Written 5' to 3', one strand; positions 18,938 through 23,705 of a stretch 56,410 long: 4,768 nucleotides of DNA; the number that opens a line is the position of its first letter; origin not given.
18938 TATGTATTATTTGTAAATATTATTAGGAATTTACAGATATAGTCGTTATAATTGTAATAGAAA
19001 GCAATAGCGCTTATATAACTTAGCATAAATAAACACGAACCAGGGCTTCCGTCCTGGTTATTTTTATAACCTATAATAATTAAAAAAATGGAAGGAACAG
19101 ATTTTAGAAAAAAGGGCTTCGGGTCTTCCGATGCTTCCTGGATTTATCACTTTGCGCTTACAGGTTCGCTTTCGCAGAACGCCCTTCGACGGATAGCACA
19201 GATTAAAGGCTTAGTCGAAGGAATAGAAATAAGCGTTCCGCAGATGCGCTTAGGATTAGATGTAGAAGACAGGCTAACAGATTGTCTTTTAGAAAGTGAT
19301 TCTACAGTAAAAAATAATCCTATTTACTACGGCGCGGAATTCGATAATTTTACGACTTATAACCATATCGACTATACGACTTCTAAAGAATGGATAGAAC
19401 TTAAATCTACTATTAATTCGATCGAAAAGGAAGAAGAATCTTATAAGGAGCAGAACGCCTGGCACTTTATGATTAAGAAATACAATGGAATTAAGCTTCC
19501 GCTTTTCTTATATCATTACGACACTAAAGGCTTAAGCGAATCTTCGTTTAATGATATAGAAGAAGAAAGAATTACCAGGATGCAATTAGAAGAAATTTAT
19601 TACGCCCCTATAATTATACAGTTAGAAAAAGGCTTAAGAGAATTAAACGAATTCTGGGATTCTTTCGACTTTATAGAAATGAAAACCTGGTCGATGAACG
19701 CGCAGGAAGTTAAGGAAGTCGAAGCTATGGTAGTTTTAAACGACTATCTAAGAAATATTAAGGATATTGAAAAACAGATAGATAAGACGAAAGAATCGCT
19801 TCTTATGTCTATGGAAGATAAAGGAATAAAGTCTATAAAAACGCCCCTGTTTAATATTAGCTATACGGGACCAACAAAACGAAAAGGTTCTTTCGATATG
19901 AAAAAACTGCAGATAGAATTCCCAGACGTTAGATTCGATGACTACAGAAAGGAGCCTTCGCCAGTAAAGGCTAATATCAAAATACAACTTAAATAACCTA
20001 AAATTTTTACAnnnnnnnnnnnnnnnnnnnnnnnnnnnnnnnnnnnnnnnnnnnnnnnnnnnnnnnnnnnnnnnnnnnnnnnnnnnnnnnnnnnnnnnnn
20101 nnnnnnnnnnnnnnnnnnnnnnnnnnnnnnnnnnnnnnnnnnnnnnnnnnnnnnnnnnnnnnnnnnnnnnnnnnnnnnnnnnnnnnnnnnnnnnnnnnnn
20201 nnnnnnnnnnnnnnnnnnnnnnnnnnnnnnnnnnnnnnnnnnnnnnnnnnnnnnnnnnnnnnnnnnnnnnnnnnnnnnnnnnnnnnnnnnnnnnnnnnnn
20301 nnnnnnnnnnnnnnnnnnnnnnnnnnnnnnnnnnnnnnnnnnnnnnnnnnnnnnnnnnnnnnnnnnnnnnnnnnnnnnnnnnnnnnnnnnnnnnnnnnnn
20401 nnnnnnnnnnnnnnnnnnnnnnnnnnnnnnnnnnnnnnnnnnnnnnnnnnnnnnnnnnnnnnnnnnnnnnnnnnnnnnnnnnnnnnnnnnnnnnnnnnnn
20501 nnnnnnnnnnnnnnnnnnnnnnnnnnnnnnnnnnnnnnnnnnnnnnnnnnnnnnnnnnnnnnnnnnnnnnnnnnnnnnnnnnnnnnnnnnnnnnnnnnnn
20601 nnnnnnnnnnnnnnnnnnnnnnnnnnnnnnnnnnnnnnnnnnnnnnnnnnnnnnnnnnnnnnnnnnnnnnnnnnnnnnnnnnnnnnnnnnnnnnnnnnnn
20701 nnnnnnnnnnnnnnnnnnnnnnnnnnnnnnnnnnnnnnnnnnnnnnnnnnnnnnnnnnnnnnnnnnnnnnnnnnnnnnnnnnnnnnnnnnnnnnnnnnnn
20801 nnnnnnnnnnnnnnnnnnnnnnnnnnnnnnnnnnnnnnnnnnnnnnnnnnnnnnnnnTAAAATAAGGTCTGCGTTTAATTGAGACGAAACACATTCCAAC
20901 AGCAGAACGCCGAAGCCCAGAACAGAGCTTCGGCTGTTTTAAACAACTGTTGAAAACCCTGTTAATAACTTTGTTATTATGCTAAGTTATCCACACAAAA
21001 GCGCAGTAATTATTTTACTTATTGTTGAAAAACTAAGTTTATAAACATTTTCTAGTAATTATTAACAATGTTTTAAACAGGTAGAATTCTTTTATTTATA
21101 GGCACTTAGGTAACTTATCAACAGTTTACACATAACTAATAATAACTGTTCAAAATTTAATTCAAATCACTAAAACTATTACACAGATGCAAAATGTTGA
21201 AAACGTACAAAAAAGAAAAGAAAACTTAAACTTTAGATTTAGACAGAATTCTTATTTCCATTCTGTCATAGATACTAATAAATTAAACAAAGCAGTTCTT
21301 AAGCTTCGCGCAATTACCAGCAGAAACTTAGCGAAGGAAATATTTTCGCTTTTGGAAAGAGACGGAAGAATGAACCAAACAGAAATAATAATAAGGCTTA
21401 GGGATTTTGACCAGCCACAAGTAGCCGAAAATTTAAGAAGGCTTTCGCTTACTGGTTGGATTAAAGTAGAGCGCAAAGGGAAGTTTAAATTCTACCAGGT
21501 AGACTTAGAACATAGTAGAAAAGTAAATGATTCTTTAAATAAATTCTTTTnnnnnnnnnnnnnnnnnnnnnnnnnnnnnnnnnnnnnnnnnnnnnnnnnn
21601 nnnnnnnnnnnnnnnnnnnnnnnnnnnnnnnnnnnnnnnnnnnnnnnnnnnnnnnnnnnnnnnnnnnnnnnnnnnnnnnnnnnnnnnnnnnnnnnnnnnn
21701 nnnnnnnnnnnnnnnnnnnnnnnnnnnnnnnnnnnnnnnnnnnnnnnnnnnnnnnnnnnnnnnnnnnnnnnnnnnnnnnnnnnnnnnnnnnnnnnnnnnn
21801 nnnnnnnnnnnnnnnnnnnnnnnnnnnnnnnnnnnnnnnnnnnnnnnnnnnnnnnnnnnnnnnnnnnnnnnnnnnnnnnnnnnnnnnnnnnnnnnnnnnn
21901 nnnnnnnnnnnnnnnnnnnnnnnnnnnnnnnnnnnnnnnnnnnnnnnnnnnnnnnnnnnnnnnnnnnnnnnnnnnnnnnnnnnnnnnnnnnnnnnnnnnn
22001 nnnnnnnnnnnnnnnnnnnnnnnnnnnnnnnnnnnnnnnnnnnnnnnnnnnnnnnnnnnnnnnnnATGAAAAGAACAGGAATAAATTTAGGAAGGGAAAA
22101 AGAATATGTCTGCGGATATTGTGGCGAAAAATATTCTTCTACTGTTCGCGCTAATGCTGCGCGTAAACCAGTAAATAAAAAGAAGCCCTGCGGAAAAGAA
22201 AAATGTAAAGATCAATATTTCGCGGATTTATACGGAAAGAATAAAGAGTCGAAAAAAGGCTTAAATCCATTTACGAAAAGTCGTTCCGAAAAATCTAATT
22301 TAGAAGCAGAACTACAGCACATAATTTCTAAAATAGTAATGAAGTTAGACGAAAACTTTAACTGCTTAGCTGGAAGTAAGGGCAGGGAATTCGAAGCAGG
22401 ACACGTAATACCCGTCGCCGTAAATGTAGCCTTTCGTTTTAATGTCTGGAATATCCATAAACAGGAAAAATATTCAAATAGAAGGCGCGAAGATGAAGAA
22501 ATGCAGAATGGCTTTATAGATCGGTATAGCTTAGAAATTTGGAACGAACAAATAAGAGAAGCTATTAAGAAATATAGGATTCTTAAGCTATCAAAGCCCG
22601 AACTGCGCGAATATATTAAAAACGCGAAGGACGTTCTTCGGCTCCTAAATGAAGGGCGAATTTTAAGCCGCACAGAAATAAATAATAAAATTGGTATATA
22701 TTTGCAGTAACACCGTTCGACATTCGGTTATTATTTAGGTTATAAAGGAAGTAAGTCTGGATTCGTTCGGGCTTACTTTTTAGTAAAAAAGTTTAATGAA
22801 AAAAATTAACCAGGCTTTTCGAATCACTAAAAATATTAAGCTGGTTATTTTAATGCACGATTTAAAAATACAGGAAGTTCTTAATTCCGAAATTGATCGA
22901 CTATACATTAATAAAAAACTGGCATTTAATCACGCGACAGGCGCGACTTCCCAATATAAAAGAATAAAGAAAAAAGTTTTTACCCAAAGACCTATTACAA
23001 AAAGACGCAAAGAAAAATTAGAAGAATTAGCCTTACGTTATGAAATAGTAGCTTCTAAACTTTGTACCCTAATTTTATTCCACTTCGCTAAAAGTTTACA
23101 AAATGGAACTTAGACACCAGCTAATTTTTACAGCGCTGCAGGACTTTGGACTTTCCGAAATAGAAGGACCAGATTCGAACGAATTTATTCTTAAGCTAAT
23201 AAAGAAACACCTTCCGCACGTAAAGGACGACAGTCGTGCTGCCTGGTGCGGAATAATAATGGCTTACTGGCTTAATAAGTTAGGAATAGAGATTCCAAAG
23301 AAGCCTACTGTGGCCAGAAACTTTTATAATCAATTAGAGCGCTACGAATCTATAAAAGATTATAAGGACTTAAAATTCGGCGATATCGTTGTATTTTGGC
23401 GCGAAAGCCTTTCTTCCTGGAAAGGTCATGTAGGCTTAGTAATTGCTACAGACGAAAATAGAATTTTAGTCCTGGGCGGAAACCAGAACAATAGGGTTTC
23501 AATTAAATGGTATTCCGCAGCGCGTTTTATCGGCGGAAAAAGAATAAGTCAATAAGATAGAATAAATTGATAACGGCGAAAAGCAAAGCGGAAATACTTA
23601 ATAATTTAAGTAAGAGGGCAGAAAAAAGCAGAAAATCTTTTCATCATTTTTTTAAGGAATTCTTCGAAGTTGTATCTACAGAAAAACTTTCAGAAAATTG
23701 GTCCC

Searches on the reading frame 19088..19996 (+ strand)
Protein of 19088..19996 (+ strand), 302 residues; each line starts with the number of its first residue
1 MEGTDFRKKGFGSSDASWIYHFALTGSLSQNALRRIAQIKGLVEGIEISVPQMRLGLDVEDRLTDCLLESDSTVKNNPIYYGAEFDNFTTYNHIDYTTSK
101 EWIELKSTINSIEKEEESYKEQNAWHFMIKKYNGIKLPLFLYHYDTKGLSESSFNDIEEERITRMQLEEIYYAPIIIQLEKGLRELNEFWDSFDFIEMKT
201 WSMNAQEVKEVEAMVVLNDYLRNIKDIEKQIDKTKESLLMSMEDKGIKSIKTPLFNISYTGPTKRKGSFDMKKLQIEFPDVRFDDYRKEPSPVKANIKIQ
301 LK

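Call 34: search_protein_families(library=phrogs, proteins=[window:19088-19996:+], max_evalue=0.001)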
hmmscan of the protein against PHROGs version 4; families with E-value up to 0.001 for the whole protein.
window:19088-19996:+ (302 aa): 3 families
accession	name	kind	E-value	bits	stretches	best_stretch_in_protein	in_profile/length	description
phrog_6244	-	unknown function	2.6e-13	51.4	1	209-302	16-106/107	-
phrog_253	-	DNA, RNA and nucleotide metabolism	2.3e-06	28.5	1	225-302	76-147/169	Mu Gam-like end protection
phrog_434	-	DNA, RNA and nucleotide metabolism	5e-06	27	1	217-296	281-360/372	RecE-like recombination exonuclease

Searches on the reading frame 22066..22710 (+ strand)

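Call 34: search_protein_families(library=phrogs, proteins=[window:22066-22710:+], max_evalue=0.001)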
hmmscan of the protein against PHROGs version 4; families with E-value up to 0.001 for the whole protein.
window:22066-22710:+ (214 aa): 3 families
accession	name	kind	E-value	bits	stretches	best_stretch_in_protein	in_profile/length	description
phrog_5034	-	DNA, RNA and nucleotide metabolism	2.2e-09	38.6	1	74-197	9-133/138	NinG/ Rap DNA junction specific endonuclease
phrog_171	-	DNA, RNA and nucleotide metabolism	4.5e-05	24.2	1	76-139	103-168/452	NinG/ Rap DNA junction specific endonuclease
phrog_3811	-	unknown function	0.00047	20.9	1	131-208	16-96/200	-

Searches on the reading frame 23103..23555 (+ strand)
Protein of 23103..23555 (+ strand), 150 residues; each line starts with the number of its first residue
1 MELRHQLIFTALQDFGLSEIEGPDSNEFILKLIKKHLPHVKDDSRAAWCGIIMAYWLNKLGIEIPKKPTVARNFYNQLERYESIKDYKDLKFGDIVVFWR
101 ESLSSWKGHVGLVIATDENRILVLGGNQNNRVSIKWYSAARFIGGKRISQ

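Call 34: search_protein_families(library=phrogs, proteins=[window:23103-23555:+], max_evalue=0.001)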
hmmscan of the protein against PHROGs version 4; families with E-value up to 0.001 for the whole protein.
window:23103-23555:+ (150 aa): 2 families
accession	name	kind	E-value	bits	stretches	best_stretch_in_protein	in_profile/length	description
phrog_1259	-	tail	7.9e-23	81.1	1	6-144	990-1125/1179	baseplate hub subunit and tail lysozyme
phrog_7887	-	lysis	0.00059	20.6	1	47-131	35-114/238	endolysin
